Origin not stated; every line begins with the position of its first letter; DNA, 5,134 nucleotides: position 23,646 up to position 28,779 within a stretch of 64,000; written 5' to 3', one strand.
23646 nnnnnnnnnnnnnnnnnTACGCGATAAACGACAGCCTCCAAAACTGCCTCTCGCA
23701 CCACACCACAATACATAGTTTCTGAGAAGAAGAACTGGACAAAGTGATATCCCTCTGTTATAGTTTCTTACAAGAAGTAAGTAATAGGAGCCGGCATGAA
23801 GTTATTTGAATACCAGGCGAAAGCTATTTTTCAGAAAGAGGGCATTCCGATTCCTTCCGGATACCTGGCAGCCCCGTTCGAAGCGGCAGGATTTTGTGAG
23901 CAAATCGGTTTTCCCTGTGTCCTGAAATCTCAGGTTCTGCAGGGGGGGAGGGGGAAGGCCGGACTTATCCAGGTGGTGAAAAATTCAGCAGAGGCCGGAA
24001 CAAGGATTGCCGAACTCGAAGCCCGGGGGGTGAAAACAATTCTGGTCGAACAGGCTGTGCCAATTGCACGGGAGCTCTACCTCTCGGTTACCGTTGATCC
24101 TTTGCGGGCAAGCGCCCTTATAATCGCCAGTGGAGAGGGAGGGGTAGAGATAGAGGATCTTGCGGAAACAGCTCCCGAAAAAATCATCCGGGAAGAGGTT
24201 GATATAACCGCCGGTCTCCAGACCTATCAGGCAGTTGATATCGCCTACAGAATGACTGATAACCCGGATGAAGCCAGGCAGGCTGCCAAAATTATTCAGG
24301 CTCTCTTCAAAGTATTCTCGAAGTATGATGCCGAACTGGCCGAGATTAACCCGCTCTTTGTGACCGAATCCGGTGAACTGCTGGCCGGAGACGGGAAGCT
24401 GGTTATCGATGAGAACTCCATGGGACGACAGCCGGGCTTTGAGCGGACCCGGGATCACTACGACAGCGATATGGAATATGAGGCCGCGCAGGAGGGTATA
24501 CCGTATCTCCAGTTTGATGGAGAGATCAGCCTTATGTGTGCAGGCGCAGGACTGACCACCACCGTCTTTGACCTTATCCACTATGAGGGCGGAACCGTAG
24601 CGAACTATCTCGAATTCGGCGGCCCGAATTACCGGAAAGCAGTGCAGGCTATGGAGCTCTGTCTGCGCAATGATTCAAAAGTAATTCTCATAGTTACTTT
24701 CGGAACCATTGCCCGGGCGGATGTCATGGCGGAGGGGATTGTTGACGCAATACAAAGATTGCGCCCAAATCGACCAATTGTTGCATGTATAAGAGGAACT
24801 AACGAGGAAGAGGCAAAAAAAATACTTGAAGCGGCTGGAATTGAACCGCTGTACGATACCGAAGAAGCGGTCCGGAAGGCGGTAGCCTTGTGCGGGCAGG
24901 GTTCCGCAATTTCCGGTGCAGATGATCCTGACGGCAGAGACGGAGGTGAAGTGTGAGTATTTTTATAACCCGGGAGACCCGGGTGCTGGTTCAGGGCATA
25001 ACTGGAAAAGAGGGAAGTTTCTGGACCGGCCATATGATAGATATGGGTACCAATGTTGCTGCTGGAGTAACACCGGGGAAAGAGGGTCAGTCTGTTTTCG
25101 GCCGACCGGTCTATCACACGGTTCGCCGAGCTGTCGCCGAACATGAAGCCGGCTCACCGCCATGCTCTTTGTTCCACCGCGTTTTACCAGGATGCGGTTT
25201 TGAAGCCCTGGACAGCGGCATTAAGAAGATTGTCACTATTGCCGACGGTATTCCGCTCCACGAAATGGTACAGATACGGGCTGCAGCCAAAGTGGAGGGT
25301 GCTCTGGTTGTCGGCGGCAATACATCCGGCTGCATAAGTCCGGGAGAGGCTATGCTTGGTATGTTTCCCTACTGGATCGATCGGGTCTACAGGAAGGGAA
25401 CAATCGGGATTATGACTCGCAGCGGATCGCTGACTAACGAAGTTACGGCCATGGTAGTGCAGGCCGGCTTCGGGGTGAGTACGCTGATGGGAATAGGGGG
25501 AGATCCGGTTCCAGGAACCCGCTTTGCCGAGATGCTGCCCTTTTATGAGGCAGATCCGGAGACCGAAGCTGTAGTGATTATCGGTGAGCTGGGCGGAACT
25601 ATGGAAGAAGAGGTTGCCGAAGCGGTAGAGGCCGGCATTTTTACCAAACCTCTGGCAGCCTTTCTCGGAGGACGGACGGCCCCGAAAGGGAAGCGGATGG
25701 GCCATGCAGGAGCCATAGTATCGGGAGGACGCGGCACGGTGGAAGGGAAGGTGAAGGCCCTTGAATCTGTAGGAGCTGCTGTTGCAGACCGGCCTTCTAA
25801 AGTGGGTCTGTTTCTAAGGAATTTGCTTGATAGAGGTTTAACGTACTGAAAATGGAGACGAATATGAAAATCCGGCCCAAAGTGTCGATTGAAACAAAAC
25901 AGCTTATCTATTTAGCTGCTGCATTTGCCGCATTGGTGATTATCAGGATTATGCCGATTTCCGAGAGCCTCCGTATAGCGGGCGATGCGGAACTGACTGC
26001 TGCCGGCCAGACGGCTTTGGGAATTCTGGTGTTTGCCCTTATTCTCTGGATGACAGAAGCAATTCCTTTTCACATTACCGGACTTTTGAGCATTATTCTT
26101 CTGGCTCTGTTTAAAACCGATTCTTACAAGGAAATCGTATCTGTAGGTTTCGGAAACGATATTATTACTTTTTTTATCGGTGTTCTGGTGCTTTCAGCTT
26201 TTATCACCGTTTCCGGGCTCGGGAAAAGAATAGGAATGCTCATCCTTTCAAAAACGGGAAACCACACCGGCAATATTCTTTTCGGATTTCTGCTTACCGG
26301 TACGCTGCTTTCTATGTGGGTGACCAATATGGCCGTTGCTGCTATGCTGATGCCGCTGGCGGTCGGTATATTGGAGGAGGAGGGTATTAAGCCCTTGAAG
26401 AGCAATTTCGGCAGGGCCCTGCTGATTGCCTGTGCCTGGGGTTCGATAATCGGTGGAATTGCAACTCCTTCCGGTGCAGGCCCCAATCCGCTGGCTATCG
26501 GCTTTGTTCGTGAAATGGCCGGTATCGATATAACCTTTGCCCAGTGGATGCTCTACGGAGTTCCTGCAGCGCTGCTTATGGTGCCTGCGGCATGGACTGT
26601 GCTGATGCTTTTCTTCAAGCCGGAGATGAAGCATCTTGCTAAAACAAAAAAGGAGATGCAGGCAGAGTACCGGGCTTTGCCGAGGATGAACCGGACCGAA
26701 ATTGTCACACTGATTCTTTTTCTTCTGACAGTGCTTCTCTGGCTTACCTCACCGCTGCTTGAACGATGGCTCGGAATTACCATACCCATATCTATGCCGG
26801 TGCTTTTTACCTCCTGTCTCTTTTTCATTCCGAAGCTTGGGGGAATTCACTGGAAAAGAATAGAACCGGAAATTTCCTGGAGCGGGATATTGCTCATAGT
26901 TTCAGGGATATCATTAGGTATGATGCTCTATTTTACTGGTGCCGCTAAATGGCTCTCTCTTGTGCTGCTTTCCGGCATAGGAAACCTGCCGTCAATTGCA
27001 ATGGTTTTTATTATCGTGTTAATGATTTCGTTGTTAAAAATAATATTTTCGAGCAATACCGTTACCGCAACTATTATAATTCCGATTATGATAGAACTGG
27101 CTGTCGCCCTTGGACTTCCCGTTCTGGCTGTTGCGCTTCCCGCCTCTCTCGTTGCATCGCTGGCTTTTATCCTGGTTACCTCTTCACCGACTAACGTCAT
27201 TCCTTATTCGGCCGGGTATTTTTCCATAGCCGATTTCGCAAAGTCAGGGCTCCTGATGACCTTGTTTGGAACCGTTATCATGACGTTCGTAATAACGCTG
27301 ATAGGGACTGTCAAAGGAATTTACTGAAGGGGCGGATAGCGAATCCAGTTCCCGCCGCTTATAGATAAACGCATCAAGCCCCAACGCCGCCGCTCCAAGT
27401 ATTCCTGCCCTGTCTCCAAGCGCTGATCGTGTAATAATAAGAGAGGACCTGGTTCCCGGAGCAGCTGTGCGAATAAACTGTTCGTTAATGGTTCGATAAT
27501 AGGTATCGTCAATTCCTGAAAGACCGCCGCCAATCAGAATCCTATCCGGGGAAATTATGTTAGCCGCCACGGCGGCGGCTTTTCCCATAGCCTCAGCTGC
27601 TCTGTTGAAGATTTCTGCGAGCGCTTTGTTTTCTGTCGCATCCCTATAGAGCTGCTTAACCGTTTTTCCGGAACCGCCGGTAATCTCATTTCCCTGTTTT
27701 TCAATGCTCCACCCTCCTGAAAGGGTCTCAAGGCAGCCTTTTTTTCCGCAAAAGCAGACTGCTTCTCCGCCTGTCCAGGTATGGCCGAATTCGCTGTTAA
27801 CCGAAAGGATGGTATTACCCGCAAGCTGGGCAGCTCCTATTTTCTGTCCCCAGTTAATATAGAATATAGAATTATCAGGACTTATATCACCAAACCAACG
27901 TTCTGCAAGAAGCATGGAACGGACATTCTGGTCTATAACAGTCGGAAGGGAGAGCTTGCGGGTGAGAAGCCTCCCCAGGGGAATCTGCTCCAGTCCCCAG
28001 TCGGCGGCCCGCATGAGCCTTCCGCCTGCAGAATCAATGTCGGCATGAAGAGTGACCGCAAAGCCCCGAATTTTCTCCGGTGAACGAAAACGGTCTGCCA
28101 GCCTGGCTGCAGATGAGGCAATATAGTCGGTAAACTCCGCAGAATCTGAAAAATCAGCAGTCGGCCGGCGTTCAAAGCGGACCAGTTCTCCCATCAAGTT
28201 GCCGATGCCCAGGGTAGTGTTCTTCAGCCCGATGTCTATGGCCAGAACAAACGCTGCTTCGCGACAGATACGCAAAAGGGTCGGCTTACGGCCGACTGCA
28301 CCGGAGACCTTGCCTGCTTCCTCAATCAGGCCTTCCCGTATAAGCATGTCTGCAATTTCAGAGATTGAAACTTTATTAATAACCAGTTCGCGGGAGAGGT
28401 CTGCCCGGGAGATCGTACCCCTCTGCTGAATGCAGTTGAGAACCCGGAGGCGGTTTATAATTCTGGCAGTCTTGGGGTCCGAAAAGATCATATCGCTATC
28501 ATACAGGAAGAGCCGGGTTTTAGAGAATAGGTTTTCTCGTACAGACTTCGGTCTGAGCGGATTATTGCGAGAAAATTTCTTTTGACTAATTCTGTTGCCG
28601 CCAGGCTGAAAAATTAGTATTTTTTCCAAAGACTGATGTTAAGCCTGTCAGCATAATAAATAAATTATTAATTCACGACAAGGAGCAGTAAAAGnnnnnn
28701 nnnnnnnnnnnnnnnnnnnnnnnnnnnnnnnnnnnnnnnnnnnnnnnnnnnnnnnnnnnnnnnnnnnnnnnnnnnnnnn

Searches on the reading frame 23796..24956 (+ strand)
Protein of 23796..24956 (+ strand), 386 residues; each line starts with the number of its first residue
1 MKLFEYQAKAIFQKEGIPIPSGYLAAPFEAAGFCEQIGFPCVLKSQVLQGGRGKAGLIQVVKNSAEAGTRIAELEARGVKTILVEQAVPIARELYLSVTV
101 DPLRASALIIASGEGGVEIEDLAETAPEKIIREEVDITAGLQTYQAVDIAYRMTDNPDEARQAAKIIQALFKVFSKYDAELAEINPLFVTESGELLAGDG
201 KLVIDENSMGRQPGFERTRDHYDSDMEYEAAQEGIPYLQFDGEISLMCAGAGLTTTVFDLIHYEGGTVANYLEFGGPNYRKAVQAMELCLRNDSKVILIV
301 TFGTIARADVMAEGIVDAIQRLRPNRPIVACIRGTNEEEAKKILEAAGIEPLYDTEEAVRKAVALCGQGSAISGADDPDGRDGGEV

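Call 61: search_protein_families(library=pfam, proteins=[window:23796-24956:+], max_evalue=0.001)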
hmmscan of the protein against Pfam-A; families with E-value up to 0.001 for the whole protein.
window:23796-24956:+ (386 aa): 6 families
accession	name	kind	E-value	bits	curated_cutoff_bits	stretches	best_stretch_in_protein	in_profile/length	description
PF08442.15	ATP-grasp_2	-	5.3e-48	163.7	29.5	1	2-188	1-201/202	ATP-grasp domain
PF00549.24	Ligase_CoA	-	6.6e-14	52.6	24.5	1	248-364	2-127/128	CoA-ligase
PF24948.1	Citrate_synth_N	-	3.6e-11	43.3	83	1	41-192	54-209/232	ATP-citrate synthase ATP-grasp domain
PF13549.11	ATP-grasp_5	-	1.5e-10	41.3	27.6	1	3-203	10-220/221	ATP-grasp domain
PF02222.28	ATP-grasp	-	2.2e-05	24.6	27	1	12-96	3-84/179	ATP-grasp domain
PF02786.22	CPSase_L_D2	-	0.00056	19.9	19.8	0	9-102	6-103/211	Carbamoyl-phosphate synthase L chain, ATP binding domain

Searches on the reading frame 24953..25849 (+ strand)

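Call 61: search_protein_families(library=pfam, proteins=[window:24953-25849:+], max_evalue=0.001)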
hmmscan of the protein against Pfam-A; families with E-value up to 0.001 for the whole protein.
window:24953-25849:+ (298 aa): 3 families
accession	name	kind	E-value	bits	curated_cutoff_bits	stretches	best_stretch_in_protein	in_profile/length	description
PF00549.24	Ligase_CoA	-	1.2e-18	67.9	24.5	1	155-274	2-126/128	CoA-ligase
PF02629.25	CoA_binding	-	7.8e-12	46.2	22.3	1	7-97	2-95/97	CoA binding domain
PF13607.11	Succ_CoA_lig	-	1.5e-07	31.7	27.4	1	148-256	1-107/138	Succinyl-CoA ligase like flavodoxin domain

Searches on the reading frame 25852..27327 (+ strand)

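Call 61: search_protein_families(library=pfam, proteins=[window:25852-27327:+], max_evalue=0.001)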
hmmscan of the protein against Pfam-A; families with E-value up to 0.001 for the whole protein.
window:25852-27327:+ (491 aa): 2 families
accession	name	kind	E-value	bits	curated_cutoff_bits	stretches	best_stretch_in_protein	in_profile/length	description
PF00939.25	Na_sulph_symp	-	5.1e-52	177.9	27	1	16-483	2-464/472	Sodium:sulfate symporter transmembrane region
PF03600.22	CitMHS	-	4.2e-35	121.9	31.9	1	63-409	1-311/336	Citrate transporter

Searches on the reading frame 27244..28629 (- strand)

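Call 61: search_protein_families(library=pfam, proteins=[window:27244-28629:-], max_evalue=0.001)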
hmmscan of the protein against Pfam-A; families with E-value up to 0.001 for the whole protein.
window:27244-28629:- (461 aa): 2 families
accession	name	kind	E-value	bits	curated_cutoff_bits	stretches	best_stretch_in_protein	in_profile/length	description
PF00480.26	ROK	-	3e-33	116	22.9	1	129-417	2-291/294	ROK family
PF01047.28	MarR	-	9.8e-05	22.6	24.6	1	59-103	4-48/59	MarR family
